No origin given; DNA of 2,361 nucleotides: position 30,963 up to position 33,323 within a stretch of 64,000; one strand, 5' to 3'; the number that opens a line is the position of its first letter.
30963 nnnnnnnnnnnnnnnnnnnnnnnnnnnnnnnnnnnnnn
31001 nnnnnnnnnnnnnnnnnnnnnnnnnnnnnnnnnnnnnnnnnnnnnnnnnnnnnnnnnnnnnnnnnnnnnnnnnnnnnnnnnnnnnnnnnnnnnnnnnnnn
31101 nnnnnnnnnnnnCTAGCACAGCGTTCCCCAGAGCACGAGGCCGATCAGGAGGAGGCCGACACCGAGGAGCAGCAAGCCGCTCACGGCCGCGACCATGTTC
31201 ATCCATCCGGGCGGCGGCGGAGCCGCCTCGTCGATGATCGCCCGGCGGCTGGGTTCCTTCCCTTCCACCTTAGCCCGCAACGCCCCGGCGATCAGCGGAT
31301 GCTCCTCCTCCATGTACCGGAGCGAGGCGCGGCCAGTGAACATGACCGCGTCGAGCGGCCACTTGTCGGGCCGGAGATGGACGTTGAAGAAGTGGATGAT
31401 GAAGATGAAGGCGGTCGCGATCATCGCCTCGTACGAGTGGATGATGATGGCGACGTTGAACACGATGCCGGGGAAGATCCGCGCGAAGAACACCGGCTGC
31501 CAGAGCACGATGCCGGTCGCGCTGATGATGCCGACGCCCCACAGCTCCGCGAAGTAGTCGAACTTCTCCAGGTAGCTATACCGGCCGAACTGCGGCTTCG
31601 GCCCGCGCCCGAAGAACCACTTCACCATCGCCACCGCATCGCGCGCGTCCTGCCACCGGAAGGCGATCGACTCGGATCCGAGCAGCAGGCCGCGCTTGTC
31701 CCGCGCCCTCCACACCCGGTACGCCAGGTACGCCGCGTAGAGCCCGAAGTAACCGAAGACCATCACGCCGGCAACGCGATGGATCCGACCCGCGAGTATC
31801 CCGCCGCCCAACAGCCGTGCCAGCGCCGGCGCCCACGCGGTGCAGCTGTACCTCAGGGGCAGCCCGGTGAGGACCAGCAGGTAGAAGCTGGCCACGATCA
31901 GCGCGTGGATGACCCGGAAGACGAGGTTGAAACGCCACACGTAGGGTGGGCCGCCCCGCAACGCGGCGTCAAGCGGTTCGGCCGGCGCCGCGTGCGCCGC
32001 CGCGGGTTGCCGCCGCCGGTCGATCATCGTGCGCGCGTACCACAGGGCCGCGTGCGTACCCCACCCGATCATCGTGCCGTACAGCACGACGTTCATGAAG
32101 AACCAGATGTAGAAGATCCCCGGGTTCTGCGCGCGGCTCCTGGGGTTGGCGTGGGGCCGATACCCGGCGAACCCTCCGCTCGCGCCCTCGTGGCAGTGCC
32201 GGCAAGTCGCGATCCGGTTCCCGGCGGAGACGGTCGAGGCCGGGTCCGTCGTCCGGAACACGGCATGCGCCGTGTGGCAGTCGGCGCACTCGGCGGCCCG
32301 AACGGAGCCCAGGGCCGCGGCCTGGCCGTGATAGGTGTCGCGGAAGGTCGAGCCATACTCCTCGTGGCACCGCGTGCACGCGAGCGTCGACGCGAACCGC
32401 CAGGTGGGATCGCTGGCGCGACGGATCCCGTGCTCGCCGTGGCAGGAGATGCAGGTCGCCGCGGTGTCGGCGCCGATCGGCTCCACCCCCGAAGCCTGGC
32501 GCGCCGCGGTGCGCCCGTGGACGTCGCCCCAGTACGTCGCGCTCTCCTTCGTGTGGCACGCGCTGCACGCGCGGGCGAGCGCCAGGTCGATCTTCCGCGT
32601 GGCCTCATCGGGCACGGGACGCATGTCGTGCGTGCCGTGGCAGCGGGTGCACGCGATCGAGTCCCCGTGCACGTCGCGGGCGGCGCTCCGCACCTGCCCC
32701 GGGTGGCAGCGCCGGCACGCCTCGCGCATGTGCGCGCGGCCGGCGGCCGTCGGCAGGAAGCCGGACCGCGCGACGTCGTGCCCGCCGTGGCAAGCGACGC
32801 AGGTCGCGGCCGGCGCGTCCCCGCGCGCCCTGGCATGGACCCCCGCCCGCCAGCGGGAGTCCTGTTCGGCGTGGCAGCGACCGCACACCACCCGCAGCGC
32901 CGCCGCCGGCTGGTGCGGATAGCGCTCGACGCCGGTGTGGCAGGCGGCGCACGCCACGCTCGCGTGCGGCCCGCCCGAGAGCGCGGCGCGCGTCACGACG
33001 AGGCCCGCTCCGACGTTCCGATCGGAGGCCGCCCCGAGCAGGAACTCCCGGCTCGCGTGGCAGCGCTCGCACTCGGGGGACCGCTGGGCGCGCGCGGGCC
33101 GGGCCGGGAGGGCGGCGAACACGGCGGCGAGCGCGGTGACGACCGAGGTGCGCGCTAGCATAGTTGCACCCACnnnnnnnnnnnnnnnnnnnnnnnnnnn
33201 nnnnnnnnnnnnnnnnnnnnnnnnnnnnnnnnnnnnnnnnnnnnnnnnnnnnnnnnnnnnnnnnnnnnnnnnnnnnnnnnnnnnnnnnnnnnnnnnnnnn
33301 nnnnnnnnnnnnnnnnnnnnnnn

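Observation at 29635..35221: Tandem CbcL-like (11-haem c + b-type membrane domain) paralogues followed by a 13-haem lipoprotein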

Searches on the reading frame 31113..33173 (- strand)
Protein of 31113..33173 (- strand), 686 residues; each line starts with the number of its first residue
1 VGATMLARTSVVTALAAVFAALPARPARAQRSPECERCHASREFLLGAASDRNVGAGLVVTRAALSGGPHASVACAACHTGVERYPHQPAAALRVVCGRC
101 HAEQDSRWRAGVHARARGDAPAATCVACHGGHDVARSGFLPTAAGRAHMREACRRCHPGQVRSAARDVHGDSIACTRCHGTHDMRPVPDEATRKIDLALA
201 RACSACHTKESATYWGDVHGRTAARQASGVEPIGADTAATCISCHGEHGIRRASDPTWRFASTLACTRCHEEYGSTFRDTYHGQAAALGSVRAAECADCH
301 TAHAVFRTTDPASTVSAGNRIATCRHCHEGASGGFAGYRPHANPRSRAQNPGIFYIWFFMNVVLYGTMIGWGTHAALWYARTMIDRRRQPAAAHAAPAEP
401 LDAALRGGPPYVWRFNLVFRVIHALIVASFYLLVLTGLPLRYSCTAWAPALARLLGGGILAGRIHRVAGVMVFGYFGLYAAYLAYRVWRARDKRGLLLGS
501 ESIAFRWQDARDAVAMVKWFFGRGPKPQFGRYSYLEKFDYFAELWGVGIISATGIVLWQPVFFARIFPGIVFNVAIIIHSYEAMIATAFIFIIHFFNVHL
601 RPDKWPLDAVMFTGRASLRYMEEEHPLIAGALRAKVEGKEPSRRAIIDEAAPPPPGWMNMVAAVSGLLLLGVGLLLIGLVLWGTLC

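Call 4: search_protein_families(library=pfam, proteins=[window:31113-33173:-], max_evalue=0.01)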
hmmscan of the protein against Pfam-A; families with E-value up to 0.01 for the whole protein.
window:31113-33173:- (686 aa): 7 families
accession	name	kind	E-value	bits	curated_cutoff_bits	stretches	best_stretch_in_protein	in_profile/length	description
PF14522.11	Cytochrome_C7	-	6.4e-15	55.2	24.8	3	87-157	5-66/67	Cytochrome c7 and related cytochrome c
PF14537.11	Cytochrom_c3_2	-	3.6e-11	43.8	25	2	237-329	5-79/79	Cytochrome c3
PF09699.15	Paired_CXXCH_1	-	6.5e-10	39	20.6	0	124-159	8-38/41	Doubled CXXCH motif (Paired_CXXCH_1)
PF22113.1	Mtrc-MtrF_II-IV_dom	-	6.2e-08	32.8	30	0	31-132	80-166/176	Outer membrane cytochrome MtrC/MtrF-like, domains II/IV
PF22678.1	Cytochrom_c_NrfB-like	-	3e-07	31.3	27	1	203-271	1-66/89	Cytochrome c-type protein NrfB-like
PF01292.26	Ni_hydr_CYTB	-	1.6e-06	28.5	30.1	1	414-595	1-159/179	Prokaryotic cytochrome b561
PF02085.21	Cytochrom_CIII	-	1.1e-05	26.1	22.9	1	63-157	21-101/101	Class III cytochrome C family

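Call 6: find_homologous_proteins(query=window:31113-33170:-, max_evalue=0.00001)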
Query window:31113-33170:- (685 aa): 268 proteins with E <= 0.00001 among 8000 candidates; the best 120 are listed.
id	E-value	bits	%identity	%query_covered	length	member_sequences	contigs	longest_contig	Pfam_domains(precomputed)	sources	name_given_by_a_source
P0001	0.0e+0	1583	100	100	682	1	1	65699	PF09699.16,PF14537.12,PF22678.2,PF01292.27,PF02085.22,PF14522.12,PF22113.2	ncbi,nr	ncbi:MAG: hypothetical protein Q8Q85_11305 [Gemmatimonadales bacterium]|nr:hypothetical protein [Gem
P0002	0.0e+0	1161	71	100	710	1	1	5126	PF09699.16,PF14537.12,PF22678.2,PF14522.12,PF22113.2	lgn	-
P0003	0.0e+0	1159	71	99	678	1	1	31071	PF09699.16,PF14537.12,PF22678.2,PF01292.27,PF14522.12,PF22113.2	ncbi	-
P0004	0.0e+0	1132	70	100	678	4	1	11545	PF09699.16,PF14537.12,PF14522.12,PF22113.2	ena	-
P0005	0.0e+0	1090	70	96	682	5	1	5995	PF09699.16,PF14537.12,PF14522.12,PF22113.2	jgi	jgi:cytochrome b subunit of formate dehydrogenase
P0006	0.0e+0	1087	68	96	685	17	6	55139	PF09699.16,PF14537.12,PF01292.27,PF14522.12,PF22113.2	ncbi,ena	-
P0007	0.0e+0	1080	68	96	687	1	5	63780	PF09699.16,PF14537.12,PF14522.12,PF22113.2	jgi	jgi:cytochrome b subunit of formate dehydrogenase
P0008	0.0e+0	1079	69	96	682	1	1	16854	PF09699.16,PF14537.12,PF03264.20,PF14522.12,PF22113.2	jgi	jgi:cytochrome b subunit of formate dehydrogenase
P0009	0.0e+0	1073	68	96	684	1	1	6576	PF09699.16,PF14537.12,PF02085.22,PF14522.12,PF22113.2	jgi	jgi:cytochrome b subunit of formate dehydrogenase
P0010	0.0e+0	1066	68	97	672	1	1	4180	PF09699.16,PF14537.12,PF02085.22,PF14522.12,PF22113.2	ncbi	-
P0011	0.0e+0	1066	67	96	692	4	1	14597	PF09699.16,PF14537.12,PF01292.27,PF14522.12,PF22113.2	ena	-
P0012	0.0e+0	1063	67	96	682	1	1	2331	PF09699.16,PF14537.12,PF02085.22,PF14522.12,PF22113.2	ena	-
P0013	0.0e+0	1063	68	97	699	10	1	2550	PF09699.16,PF14537.12,PF01292.27,PF02085.22,PF14522.12,PF22113.2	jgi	-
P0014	0.0e+0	1063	65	100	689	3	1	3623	PF09699.16,PF14537.12,PF22678.2,PF01292.27,PF14522.12,PF22113.2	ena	-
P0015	0.0e+0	1063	69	95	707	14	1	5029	PF09699.16,PF14537.12,PF14522.12,PF22113.2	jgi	-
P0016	0.0e+0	1062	67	96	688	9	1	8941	PF09699.16,PF14537.12,PF01292.27,PF14522.12,PF22113.2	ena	-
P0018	0.0e+0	1056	68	95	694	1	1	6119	PF09699.16,PF14537.12,PF01292.27,PF14522.12,PF22113.2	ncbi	-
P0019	0.0e+0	1054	77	84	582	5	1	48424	PF09699.16,PF14537.12,PF22678.2,PF01292.27,PF14522.12,PF22113.2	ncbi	ncbi:MAG: hypothetical protein AABY85_02305, partial [Gemmatimonadota bacterium]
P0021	0.0e+0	1040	67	96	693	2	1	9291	PF09699.16,PF14537.12,PF01292.27,PF14522.12,PF22113.2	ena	-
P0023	0.0e+0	1036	67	100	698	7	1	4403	PF09699.16,PF14537.12,PF01292.27,PF14522.12,PF22113.2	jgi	-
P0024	0.0e+0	1036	66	96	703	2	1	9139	PF09699.16,PF14537.12,PF01292.27,PF14522.12,PF22113.2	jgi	jgi:cytochrome b subunit of formate dehydrogenase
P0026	0.0e+0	1034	65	96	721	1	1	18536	PF09699.16,PF14537.12,PF01292.27,PF14522.12,PF22113.2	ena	-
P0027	0.0e+0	1033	67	96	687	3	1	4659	PF09699.16,PF14537.12,PF01292.27,PF14522.12,PF22113.2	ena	-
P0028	0.0e+0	1030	66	95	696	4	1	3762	PF09699.16,PF14537.12,PF01292.27,PF14522.12,PF22113.2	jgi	-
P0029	0.0e+0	1029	64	100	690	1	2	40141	PF09699.16,PF14537.12,PF01292.27,PF14522.12,PF22113.2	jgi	jgi:cytochrome b subunit of formate dehydrogenase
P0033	0.0e+0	1014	63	95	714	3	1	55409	PF09699.16,PF14537.12,PF01292.27,PF14522.12,PF22113.2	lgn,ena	-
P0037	2.9e-296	1003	66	96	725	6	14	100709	PF09699.16,PF14537.12,PF01292.27,PF14522.12,PF22113.2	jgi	jgi:cytochrome b subunit of formate dehydrogenase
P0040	1.6e-288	977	64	96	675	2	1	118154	PF09699.16,PF14537.12,PF01292.27,PF14522.12,PF22113.2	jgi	jgi:cytochrome b subunit of formate dehydrogenase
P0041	1.2e-287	974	64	94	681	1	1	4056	PF09699.16,PF14537.12,PF01292.27,PF03264.20,PF14522.12,PF22113.2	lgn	-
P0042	2.7e-286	970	62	97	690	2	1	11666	PF09699.16,PF14537.12,PF01292.27,PF03264.20,PF14522.12,PF22113.2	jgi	-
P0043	4.3e-284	962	62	95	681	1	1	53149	PF09699.16,PF14537.12,PF01292.27,PF03264.20,PF14522.12,PF22113.2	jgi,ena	-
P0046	5.2e-280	949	60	96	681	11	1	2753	PF09699.16,PF14537.12,PF01292.27,PF14522.12,PF22113.2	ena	-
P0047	3.2e-278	943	61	96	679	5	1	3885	PF09699.16,PF14537.12,PF22678.2,PF01292.27,PF14522.12,PF22113.2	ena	-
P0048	6.7e-273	925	59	100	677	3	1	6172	PF09699.16,PF14537.12,PF01292.27,PF14522.12,PF22113.2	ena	-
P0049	1.1e-272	925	61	95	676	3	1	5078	PF09699.16,PF14537.12,PF01292.27,PF14522.12,PF22113.2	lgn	-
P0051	2.0e-271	921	61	96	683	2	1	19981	PF09699.16,PF14537.12,PF01292.27,PF14522.12,PF22113.2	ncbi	-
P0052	6.4e-270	916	60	96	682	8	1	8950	PF09699.16,PF14537.12,PF01292.27,PF14522.12,PF22113.2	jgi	jgi:cytochrome b subunit of formate dehydrogenase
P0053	2.3e-269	914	60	96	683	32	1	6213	PF09699.16,PF14537.12,PF22678.2,PF01292.27,PF14522.12,PF22113.2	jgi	jgi:cytochrome b subunit of formate dehydrogenase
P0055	4.7e-269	913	57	100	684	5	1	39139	PF09699.16,PF14537.12,PF01292.27,PF14522.12,PF22113.2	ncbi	-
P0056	5.2e-269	913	58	95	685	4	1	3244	PF09699.16,PF14537.12,PF01292.27,PF14522.12,PF22113.2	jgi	-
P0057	1.1e-268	912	57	100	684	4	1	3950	PF09699.16,PF14537.12,PF01292.27,PF14522.12,PF22113.2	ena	-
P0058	1.3e-265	901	57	96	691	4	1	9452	PF14537.12,PF01292.27,PF14522.12,PF22113.2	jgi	-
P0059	3.7e-265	900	59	95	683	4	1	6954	PF09699.16,PF14537.12,PF01292.27,PF14522.12,PF22113.2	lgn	-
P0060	3.2e-261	887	58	93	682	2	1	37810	PF09699.16,PF14537.12,PF01292.27,PF14522.12,PF22113.2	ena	-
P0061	7.5e-257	872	57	100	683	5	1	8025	PF09699.16,PF14537.12,PF01292.27,PF14522.12,PF22113.2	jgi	-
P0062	7.1e-250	849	66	79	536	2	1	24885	PF09699.16,PF14537.12,PF01292.27,PF14522.12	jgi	jgi:cytochrome b subunit of formate dehydrogenase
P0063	1.5e-249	848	59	86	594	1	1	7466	PF09699.16,PF14537.12,PF01292.27,PF14522.12,PF22113.2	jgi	jgi:cytochrome b subunit of formate dehydrogenase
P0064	2.8e-231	788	62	79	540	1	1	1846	PF01292.27,PF14522.12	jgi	jgi:cytochrome b subunit of formate dehydrogenase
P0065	5.8e-206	704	61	73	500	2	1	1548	PF01292.27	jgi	-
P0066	1.3e-192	660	66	62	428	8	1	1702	PF01292.27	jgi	-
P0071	2.3e-181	623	45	96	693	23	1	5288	PF14537.12,PF01292.27,PF00684.26,PF14522.12,PF22113.2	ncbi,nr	ncbi:MAG TPA: hypothetical protein VEQ10_11845 [Vicinamibacteria bacterium]|nr:hypothetical protein 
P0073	1.0e-180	621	44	96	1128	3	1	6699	PF14537.12,PF00158.33,PF01292.27,PF25601.2,PF02954.26,PF02085.22,PF14532.13,PF07728.21,PF00072.31,PF14522.12,PF22113.2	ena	-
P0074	2.7e-180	619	45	97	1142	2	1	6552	PF09699.16,PF14537.12,PF02085.22,PF14532.13,PF07728.21,PF00072.31,PF14522.12,PF00158.33,PF01292.27,PF25601.2,PF02954.26,PF22113.2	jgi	jgi:DNA-binding NtrC family response regulator/cytochrome b subunit of formate dehydrogenase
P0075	1.8e-178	613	45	97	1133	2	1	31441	PF09699.16,PF14537.12,PF00158.33,PF25601.2,PF02954.26,PF14532.13,PF07728.21,PF00072.31,PF14522.12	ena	-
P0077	5.5e-174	598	44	97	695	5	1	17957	PF14537.12,PF14522.12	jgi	-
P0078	6.2e-168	578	43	96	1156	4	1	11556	PF14537.12,PF00158.33,PF01292.27,PF25601.2,PF02954.26,PF02085.22,PF14532.13,PF07728.21,PF00072.31,PF14522.12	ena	-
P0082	4.1e-162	559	46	85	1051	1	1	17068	PF14537.12,PF00158.33,PF01292.27,PF07724.21,PF25601.2,PF02954.26,PF14532.13,PF07728.21,PF00072.31,PF01078.28,PF14522.12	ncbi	ncbi:MAG: sigma 54-interacting transcriptional regulator, partial [Gemmatimonadales bacterium]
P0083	5.2e-161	556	41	96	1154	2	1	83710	PF14537.12,PF00158.33,PF07724.21,PF25601.2,PF02954.26,PF14532.13,PF07728.21,PF00072.31,PF14522.12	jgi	-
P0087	6.9e-135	469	35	87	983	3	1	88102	PF09699.16,PF14537.12,PF01292.27,PF02085.22,PF14522.12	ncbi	-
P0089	5.1e-134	466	35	97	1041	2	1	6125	PF09699.16,PF14537.12,PF22678.2,PF01292.27,PF02085.22,PF14522.12,PF22113.2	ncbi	-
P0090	4.5e-133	463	33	96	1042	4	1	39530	PF09699.16,PF14537.12,PF01292.27,PF14522.12,PF22113.2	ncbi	-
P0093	4.9e-132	460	36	90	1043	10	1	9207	PF09699.16,PF14537.12,PF22678.2,PF01292.27,PF14522.12,PF22113.2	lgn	-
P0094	1.7e-131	458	36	88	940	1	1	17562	PF09699.16,PF14537.12,PF01292.27,PF02085.22,PF14522.12,PF22113.2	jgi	jgi:cytochrome b subunit of formate dehydrogenase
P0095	2.4e-131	458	35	97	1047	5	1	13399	PF09699.16,PF14537.12,PF22678.2,PF01292.27,PF14522.12,PF22113.2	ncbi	-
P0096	9.5e-130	452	34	96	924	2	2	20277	PF09699.16,PF14537.12,PF01292.27,PF14522.12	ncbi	ncbi:MAG: hypothetical protein ACLQOO_27005 [Terriglobia bacterium]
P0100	1.4e-127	445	35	95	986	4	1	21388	PF09699.16,PF14537.12,PF01292.27,PF02085.22,PF14522.12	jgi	jgi:predicted CXXCH cytochrome family protein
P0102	4.1e-127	444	33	96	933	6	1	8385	PF09699.16,PF14537.12,PF01292.27,PF14522.12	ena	-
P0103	4.3e-127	443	34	93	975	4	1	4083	PF09699.16,PF14537.12,PF01292.27,PF02085.22,PF14522.12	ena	-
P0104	5.2e-127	443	35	95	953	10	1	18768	PF09699.16,PF14537.12,PF22678.2,PF01292.27,PF14522.12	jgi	-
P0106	7.6e-127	443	35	95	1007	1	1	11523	PF09699.16,PF14537.12,PF01292.27,PF14522.12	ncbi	ncbi:MAG: cytochrome c3 family protein, partial [Acidobacteriota bacterium]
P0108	1.6e-126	442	34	95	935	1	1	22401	PF09699.16,PF14537.12,PF01292.27,PF14522.12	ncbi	-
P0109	3.9e-126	440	34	95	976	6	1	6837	PF09699.16,PF14537.12,PF01292.27,PF02085.22,PF14522.12,PF22113.2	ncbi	-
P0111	1.4e-125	439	34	95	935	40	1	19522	PF09699.16,PF14537.12,PF22678.2,PF01292.27,PF14522.12,PF22113.2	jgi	jgi:cytochrome b subunit of formate dehydrogenase/uncharacterized protein with PIN domain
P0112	2.8e-125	437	34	88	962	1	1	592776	PF09699.16,PF14537.12,PF01292.27,PF02085.22,PF14522.12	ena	-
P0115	1.6e-124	435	33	95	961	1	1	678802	PF09699.16,PF14537.12,PF22678.2,PF01292.27,PF02085.22,PF14522.12,PF22113.2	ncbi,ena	-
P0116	1.8e-124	435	34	94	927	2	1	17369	PF09699.16,PF14537.12,PF01292.27,PF03264.20,PF14522.12,PF22113.2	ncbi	-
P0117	3.1e-124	434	35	95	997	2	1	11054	PF09699.16,PF14537.12,PF01292.27,PF02085.22,PF14522.12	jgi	jgi:cytochrome b subunit of formate dehydrogenase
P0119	1.0e-123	432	34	96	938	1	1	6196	PF09699.16,PF14537.12,PF22678.2,PF01292.27,PF02085.22,PF14522.12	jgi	-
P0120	2.5e-123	431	34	95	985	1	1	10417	PF09699.16,PF14537.12,PF22678.2,PF01292.27,PF02085.22,PF14522.12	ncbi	-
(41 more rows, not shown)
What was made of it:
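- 32127..33161 (-): Cytochrome B, signal peptide (..ARPARA|Q) and periplasmic 11-haem c domain. 100% identical to NCBI protein P0001 from a Gemmatimonadales MAG (call 6).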

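Call 9: search_protein_families(library=ncbifam, proteins=[window:31116-33173:-], max_evalue=0.01)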
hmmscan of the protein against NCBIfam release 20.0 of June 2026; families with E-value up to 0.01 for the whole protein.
window:31116-33173:- (686 aa): 5 families
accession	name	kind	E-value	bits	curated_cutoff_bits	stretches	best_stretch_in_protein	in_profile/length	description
TIGR01583.1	formate-DH-gamm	equivalog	9.2e-08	32.3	115.85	1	413-596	3-167/204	formate dehydrogenase subunit gamma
NF008659.0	PRK11659.1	equivalog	2.4e-07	30.7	184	0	293-329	135-168/188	cytochrome c nitrite reductase pentaheme subunit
NF007558.0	PRK10179.1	equivalog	1.8e-06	27.8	339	1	413-635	8-207/217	formate dehydrogenase-N subunit gamma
NF007924.0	PRK10639.1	equivalog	7.5e-05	22.6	341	1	413-597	8-170/211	formate dehydrogenase cytochrome b556 subunit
TIGR01904.2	GSu_C4xC__C2xCH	domain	0.00016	21.4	27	1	227-277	10-63/73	CxxxxCH/CxxCH domain c-type cytochrome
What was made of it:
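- Pfam PF01292 and TIGR01583 score below their curated cut-offs (calls 4, 9).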

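Call 10: search_solved_structures(query=window:31116-33173:-, max_evalue=1)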
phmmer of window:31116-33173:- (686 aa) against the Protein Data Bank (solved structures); distinct sequences matched with E-value up to 1: 8.
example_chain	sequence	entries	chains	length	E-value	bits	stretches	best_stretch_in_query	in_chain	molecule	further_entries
1kqf_C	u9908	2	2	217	1.4e-05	26.9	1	414-642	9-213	FORMATE DEHYDROGENASE, NITRATE-INDUCIBLE, CYTOCHROME B556(FDN) SUBUNIT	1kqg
28pb_A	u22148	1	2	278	0.00024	22.8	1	35-180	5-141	Cytochrome c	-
8rv0_Y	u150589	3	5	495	0.0023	19.6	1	150-235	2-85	Octaheme cytochrome c nitrite reductase | Octaheme nitrite c cytochrome c reductase | Octaheme nitrite reductase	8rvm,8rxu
2ozy_A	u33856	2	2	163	0.0082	17.7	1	94-210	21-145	Cytochrome c-type protein nrfB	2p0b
1cno_A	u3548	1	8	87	0.19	13.2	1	117-162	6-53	CYTOCHROME C552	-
1w7o_A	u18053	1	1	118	0.2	13.1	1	66-149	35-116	CYTOCHROME C3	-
3oue_A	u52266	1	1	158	0.32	12.5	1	96-212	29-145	Cytochrome c family protein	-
6hr0_A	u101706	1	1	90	0.82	11.1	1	130-185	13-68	Cytochrome C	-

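Call 12: find_encoding_contigs(protein=P0083, flank=10000, max_places=2)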
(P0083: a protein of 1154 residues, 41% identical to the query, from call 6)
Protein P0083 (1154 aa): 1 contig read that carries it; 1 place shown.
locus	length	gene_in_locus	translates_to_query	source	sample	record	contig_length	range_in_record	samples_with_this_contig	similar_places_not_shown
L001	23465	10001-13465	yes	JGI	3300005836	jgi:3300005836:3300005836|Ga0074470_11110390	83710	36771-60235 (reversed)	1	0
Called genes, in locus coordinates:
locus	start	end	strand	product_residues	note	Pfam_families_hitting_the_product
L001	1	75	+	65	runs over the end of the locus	PF05545:FixQ (weak)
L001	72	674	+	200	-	PF14715:FixP_N, PF13442:Cytochrome_CBB3, PF00034:Cytochrom_C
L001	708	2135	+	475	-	PF12801:Fer4_5, PF13534:Fer4_17 (faint), PF12800:Fer4_4 (faint), PF12838:Fer4_7 (weak), PF13183:Fer4_8 (faint), PF13187:Fer4_9 (weak), PF13746:Fer4_18, PF11614:FixG_C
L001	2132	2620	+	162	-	PF05751:FixH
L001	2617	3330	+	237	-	PF13386:DsbD_2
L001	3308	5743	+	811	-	PF12156:ATPase-cat_bd, PF00403:HMA, PF00122:E1-E2_ATPase, PF00702:Hydrolase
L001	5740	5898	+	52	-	PF03597:FixS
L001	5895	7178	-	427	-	PF07969:Amidohydro_3 (weak), PF01979:Amidohydro_1, PF07969:Amidohydro_3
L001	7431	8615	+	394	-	-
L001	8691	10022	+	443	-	PF00512:HisKA, PF02518:HATPase_c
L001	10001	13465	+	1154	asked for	PF00072:Response_reg, PF00158:Sigma54_activat, PF14532:Sigma54_activ_2, PF07724:AAA_2 (weak), PF07728:AAA_5 (weak), PF25601:AAA_lid_14, PF02954:HTH_8, PF14522:Cytochrome_C7 (faint), +1 more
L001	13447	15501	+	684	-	PF14522:Cytochrome_C7 (faint), PF14537:Cytochrom_c3_2 (faint), PF22113:Mtrc-MtrF_II-IV_dom, PF01292:Ni_hydr_CYTB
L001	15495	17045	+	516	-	PF02085:Cytochrom_CIII (faint), PF14522:Cytochrome_C7 (faint), PF14537:Cytochrom_c3_2 (weak)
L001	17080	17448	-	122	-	PF10604:Polyketide_cyc2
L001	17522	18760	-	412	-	PF07786:HGSNAT_cat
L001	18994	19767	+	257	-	-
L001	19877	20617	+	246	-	PF02805:Ada_Zn_binding, PF01035:DNA_binding_1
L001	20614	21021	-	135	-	-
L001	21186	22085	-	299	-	PF04187:Cofac_haem_bdg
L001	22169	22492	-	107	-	-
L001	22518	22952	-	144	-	-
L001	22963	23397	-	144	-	PF04140:ICMT (weak), PF04191:PEMT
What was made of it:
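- L001 has a cbb3 oxidase maturation cluster (FixG/H/I/S and FixP) nearby (call 12).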
